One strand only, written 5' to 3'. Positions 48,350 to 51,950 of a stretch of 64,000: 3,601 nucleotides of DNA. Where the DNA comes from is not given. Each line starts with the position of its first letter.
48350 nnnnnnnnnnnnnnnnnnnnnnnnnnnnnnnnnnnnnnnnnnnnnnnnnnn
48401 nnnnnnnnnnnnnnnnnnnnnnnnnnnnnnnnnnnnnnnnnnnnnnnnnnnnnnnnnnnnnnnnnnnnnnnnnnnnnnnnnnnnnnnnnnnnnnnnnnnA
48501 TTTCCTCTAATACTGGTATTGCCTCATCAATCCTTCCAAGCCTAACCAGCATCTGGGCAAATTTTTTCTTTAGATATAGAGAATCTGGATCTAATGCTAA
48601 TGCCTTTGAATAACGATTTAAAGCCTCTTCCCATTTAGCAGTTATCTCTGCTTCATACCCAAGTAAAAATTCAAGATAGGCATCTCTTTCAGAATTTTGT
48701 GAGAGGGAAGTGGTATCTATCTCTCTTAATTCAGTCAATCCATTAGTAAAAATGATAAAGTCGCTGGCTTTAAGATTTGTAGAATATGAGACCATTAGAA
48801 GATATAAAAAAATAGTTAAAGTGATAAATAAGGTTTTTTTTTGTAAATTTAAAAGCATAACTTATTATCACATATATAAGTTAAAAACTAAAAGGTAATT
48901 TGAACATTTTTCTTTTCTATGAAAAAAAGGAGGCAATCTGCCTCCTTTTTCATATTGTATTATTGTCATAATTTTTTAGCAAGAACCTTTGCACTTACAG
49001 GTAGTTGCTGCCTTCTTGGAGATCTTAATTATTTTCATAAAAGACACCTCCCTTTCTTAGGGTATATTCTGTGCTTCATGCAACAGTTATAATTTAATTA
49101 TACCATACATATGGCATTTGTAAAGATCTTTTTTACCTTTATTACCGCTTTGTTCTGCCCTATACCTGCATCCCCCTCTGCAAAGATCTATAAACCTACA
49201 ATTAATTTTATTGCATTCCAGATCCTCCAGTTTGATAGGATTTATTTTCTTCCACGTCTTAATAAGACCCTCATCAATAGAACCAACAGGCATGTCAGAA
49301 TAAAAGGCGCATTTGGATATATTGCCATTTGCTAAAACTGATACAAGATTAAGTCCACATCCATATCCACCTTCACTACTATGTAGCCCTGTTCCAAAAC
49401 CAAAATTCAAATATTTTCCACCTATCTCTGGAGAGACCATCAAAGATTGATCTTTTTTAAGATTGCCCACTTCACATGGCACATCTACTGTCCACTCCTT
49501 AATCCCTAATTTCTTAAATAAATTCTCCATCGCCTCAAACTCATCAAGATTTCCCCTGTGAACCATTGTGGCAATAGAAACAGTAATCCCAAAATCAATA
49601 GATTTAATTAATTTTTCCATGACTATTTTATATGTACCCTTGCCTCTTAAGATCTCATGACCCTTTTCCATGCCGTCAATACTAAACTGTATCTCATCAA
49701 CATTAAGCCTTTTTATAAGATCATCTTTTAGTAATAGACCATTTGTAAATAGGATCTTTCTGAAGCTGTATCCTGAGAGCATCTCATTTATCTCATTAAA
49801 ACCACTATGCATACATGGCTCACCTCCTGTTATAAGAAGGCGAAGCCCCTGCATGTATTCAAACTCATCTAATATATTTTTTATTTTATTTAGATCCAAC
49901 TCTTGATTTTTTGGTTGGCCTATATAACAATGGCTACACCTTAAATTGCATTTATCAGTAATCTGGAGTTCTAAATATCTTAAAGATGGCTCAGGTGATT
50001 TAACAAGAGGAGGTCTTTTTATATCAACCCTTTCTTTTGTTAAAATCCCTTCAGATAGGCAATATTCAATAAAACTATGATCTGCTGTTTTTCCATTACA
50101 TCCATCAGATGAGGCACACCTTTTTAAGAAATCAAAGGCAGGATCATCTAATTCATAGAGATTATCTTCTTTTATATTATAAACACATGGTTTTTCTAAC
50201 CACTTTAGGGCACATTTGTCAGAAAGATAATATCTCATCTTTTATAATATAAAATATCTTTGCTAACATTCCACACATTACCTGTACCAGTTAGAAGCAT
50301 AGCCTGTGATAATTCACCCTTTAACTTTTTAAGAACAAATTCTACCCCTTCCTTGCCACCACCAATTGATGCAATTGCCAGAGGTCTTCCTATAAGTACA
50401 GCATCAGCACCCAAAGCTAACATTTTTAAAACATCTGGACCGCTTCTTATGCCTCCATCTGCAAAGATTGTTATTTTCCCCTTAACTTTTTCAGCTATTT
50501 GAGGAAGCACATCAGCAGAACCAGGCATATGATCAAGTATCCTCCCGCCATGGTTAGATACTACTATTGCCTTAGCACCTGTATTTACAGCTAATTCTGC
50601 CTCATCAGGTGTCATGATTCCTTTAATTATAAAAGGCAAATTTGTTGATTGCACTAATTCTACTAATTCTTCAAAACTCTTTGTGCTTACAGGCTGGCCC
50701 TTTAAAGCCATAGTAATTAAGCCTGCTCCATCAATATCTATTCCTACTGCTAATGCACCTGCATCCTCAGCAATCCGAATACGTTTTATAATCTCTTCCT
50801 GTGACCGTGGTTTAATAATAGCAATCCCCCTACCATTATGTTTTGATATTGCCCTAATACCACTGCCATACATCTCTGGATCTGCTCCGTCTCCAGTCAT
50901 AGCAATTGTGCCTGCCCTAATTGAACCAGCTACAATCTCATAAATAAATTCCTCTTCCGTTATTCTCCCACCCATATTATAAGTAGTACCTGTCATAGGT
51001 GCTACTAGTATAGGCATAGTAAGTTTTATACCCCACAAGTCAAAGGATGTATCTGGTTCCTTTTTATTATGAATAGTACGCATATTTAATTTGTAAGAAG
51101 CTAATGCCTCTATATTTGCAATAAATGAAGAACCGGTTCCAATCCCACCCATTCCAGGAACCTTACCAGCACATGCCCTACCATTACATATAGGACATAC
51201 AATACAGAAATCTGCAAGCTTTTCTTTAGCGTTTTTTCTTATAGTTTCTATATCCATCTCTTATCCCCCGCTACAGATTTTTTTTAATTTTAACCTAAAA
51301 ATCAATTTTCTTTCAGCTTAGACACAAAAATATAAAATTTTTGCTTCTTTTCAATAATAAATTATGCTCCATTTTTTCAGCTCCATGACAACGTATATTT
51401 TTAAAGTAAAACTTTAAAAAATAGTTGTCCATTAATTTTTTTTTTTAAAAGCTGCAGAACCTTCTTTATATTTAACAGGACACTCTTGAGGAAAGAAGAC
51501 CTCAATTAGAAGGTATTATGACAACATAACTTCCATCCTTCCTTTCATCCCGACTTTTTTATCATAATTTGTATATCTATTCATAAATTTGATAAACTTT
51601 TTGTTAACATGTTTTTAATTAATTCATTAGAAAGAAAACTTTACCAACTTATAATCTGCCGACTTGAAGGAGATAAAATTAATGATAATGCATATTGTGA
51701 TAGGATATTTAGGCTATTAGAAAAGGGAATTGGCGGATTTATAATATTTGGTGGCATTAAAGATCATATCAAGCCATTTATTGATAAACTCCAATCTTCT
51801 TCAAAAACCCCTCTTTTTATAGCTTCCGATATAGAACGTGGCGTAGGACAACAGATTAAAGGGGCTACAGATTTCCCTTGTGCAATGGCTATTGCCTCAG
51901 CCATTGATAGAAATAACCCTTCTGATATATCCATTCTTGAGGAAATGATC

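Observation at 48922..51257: Compact three-gene cassette with mycofactocin-like enzyme logic but a different peptide: candidate undescribed RiPP or peptide-derived cofactor system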

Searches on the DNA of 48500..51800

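Call 57: search_rna_families(source=window, start=48500, end=51800, threshold=evalue, max_evalue=1)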
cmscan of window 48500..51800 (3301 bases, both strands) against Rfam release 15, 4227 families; matches with E-value up to 1: 4.
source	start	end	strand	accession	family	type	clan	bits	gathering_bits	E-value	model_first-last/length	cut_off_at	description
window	48896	48973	-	RF01865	Vg1_ribozyme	Gene; ribozyme;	-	27.5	90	0.6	1-142/142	no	Manganese dependent ribozyme in Vg1 mRNA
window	48918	48973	-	RF02054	STnc420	Gene; sRNA;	-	26.8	70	0.028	1-58/58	no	Salmonella enterica sRNA STnc420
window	48861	48950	+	RF00082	SraG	Gene; sRNA;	-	26.5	50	0.11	1-177/177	no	SraG RNA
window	48554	48730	+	RF00077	SraB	Gene; sRNA;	-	20.7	130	0.52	1-169/169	no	SraB RNA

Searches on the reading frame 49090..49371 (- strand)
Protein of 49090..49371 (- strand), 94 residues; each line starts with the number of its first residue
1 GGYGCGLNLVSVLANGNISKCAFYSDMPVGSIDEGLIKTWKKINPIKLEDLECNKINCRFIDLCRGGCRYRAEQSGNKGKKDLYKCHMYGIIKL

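Call 46: search_protein_families(library=pfam, proteins=[window:49090-49371:-], max_evalue=1)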
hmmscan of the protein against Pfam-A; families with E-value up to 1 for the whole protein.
seq(94 aa): 0 families

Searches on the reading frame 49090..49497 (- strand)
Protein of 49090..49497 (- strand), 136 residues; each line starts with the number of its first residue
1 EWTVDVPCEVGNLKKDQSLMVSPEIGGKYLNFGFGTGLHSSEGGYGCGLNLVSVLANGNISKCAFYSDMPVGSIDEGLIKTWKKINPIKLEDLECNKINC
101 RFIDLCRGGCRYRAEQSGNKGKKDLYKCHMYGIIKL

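Call 55: search_protein_families(library=ncbifam, proteins=[window:49090-49497:-], max_evalue=1)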
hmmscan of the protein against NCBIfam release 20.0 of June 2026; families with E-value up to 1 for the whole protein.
seq(136 aa): 14 families
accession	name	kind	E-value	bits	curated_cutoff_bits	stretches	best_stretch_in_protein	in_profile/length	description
TIGR04085.1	rSAM_more_4Fe4S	domain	1.8e-09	37.9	27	1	47-128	1-93/93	SPASM domain-containing protein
NF010321.0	PRK13758.1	equivalog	0.00071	18.8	441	1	54-131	267-351/370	anaerobic sulfatase-maturase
TIGR04280.1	geopep_mat_rSAM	hypoth_equivalog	0.00087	18.4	400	1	54-117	335-399/428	geopeptide radical SAM maturase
NF041298.1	rSAM_mat_DynA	equivalog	0.00087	18.4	450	1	46-129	251-340/356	dynobactin maturation radical SAM/SPASM protein DynA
TIGR03942.1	sulfatase_rSAM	equivalog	0.00089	18.4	349.45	1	47-131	254-346/363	anaerobic sulfatase maturase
TIGR03906.1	quino_hemo_SAM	equivalog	0.0033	16.1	453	1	46-114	346-418/467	quinohemoprotein amine dehydrogenase maturation protein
TIGR04347.1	pseudo_SAM_Halo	equivalog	0.0052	16.1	525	1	41-121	288-376/390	TIGR04347 family pseudo-SAM/SPASM protein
TIGR04083.1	rSAM_pep_methan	hypoth_equivalog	0.0057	15.6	300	1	80-117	281-317/376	TIGR04083 family peptide-modifying radical SAM enzyme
TIGR04051.1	rSAM_NirJ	equivalog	0.016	14.2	515.45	1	43-124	253-343/354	heme d1 biosynthesis radical SAM protein NirJ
TIGR04054.1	rSAM_NirJ1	equivalog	0.021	13.4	650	1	40-117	284-369/387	putative heme d1 biosynthesis radical SAM protein NirJ1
TIGR04250.1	SCM_rSAM_ScmE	equivalog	0.034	13.1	400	1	44-119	252-326/358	SynChlorMet cassette radical SAM/SPASM protein ScmE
TIGR04334.1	rSAM_Clo7bot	equivalog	0.042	12.5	600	1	93-135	390-430/440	radical SAM/SPASM domain Clo7bot peptide maturase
TIGR04103.1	rSAM_nif11_3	equivalog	0.07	11.7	725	1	98-129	313-343/412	nif11-class peptide radical SAM maturase 3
TIGR04082.1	rSAM_for_selen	equivalog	0.14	10.9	350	1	43-110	428-496/516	thio(seleno)oxazole modification radical SAM maturase SbtM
